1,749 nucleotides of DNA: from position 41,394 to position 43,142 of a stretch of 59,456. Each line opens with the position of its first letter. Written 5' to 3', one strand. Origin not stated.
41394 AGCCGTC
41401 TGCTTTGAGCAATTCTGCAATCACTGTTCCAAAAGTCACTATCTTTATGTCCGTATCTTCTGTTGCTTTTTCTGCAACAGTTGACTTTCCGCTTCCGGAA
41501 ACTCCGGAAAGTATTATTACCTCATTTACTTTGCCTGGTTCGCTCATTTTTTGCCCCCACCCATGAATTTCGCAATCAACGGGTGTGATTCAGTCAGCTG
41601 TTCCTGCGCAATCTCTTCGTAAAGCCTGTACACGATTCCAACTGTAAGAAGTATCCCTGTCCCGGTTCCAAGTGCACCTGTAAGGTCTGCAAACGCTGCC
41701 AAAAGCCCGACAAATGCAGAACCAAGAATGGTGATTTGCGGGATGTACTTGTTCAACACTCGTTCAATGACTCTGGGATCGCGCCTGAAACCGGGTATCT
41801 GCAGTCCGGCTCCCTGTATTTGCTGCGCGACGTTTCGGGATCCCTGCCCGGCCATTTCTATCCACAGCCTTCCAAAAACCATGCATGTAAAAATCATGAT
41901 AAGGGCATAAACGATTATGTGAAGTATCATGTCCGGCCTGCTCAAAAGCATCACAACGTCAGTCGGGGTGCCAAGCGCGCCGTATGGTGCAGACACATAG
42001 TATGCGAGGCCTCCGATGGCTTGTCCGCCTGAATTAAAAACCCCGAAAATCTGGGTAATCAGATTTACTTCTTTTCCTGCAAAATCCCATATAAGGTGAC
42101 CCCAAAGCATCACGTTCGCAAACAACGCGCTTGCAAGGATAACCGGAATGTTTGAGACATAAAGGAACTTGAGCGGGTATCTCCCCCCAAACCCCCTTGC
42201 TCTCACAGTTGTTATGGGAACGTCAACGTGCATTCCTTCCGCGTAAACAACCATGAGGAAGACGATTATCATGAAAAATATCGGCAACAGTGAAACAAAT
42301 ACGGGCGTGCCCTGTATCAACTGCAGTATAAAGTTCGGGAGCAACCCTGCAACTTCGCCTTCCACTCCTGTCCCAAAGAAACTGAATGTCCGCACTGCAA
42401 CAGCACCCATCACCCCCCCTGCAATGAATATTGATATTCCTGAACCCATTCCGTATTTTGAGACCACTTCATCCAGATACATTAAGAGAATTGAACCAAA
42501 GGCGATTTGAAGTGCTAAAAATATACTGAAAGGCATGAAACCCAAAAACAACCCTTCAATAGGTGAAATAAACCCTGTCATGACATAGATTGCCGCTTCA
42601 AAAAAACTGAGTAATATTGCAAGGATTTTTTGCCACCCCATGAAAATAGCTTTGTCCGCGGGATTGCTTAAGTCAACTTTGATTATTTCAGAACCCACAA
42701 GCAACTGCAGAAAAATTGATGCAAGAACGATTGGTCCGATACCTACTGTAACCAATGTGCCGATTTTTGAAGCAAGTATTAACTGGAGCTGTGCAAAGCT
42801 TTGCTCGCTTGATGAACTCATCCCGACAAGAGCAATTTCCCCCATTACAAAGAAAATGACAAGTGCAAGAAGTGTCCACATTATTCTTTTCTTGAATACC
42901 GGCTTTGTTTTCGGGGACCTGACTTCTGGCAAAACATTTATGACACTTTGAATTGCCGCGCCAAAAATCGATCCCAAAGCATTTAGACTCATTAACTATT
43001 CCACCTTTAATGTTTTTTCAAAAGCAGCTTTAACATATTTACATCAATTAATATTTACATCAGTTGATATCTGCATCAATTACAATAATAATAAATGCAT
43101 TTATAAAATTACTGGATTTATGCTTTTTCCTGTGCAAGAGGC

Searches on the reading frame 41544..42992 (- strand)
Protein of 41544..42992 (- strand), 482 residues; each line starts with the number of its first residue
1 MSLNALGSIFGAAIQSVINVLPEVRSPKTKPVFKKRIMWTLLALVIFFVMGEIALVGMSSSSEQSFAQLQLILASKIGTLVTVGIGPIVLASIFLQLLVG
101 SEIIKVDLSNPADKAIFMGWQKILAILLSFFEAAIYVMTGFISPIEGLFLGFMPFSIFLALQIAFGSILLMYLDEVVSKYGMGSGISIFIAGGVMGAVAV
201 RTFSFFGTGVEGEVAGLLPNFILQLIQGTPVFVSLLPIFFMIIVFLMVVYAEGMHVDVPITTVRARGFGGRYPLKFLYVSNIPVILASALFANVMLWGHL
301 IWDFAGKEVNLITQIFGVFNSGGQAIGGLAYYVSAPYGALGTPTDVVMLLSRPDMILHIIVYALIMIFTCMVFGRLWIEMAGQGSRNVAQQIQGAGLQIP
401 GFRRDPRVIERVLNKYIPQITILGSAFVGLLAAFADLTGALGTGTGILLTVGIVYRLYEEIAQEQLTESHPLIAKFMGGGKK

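Call 40: find_homologous_proteins(query=window:41544-42992:-, max_evalue=1e-30)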
Query window:41544-42992:- (482 aa): 5203 proteins with E <= 1e-30 among 8000 candidates; the best 120 are listed.
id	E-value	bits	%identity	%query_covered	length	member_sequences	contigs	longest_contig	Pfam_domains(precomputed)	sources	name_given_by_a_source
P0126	0.0e+0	1020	100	100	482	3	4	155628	PF10559.15,PF00344.26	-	-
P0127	1.2e-145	504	54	97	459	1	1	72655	PF00344.26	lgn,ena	-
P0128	1.5e-143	497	55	95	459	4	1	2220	PF00344.26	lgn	-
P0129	3.3e-143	496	53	97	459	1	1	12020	PF00344.26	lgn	-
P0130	9.6e-141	488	53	97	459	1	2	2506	PF00344.26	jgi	jgi:preprotein translocase subunit SecY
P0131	1.4e-140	488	53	97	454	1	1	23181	PF00344.26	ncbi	-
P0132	1.7e-140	487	54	96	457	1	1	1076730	PF00344.26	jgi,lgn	jgi:preprotein translocase subunit SecY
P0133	6.0e-140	485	51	97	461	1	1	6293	PF00344.26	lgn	-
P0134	8.9e-140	485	52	97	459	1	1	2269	PF00344.26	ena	-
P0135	2.7e-139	483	53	98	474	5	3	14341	PF10559.15,PF00344.26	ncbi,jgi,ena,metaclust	metaclust:\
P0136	3.4e-139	483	53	96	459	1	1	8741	PF00344.26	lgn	-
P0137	8.6e-139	482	55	96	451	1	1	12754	PF10559.15,PF00344.26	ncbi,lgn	-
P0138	1.2e-138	481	53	97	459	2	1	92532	PF00344.26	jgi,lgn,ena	-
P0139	4.5e-138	479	51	95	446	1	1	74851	PF00344.26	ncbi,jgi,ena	-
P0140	5.0e-138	479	53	96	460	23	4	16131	PF00344.26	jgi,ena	jgi:preprotein translocase subunit SecY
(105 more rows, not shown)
